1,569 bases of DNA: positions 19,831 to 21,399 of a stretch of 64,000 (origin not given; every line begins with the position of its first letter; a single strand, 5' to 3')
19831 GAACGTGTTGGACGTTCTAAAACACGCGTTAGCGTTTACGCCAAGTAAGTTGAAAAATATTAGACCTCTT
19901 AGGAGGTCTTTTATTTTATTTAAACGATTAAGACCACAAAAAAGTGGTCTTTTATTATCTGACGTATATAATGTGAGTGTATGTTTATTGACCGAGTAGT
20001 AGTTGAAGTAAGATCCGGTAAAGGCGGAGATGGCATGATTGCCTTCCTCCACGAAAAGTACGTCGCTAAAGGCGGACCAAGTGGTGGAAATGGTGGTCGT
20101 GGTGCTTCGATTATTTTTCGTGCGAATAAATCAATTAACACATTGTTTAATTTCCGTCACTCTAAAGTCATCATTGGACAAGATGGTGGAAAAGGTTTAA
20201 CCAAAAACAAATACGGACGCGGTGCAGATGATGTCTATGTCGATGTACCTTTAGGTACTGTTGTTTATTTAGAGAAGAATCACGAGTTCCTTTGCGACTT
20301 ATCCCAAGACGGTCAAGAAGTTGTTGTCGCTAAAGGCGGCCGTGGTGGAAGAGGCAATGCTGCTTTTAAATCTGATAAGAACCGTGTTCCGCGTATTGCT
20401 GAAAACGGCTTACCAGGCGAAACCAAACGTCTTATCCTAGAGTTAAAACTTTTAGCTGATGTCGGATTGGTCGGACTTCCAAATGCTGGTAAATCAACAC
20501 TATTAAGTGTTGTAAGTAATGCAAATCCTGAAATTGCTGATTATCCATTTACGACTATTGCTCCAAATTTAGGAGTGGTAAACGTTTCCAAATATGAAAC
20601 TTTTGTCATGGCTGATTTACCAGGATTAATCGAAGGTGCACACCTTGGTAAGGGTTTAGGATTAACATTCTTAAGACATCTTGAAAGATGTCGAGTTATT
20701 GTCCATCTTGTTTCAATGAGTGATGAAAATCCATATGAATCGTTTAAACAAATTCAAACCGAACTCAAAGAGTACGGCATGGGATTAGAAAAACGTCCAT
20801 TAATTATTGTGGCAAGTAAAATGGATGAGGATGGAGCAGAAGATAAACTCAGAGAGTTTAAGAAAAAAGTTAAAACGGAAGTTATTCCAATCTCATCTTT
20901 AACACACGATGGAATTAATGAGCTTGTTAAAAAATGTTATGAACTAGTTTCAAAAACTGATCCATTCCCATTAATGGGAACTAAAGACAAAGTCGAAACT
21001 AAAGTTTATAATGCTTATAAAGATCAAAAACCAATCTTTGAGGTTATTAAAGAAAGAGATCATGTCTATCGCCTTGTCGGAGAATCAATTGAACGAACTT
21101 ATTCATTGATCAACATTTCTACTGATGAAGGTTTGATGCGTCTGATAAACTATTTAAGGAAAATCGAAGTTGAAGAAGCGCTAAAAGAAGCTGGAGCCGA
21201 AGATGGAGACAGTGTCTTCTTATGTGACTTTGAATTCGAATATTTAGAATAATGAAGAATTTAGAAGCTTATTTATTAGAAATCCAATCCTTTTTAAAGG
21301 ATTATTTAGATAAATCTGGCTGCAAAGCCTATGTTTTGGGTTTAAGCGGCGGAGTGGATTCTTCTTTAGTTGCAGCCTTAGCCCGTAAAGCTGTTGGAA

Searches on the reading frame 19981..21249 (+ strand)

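Call 48: search_protein_families(library=pfam, proteins=[window:19981-21249:+], max_evalue=0.00001)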
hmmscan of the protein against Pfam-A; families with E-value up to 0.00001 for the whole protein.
window:19981-21249:+ (423 aa): 4 families
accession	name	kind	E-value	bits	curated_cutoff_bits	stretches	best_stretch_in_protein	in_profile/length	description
PF01018.28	GTP1_OBG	-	4.7e-55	185.9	27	1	3-157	1-155/155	GTP1/OBG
PF01926.29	MMR_HSR1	-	2.8e-24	85.8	21.9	1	160-280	1-113/113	50S ribosome-binding GTPase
PF09269.16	DUF1967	-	1e-19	70.7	27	1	353-421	1-70/70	Domain of unknown function (DUF1967)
PF02421.24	FeoB_N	-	3.8e-11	43.2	27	1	161-318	3-155/156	Ferrous iron transport protein B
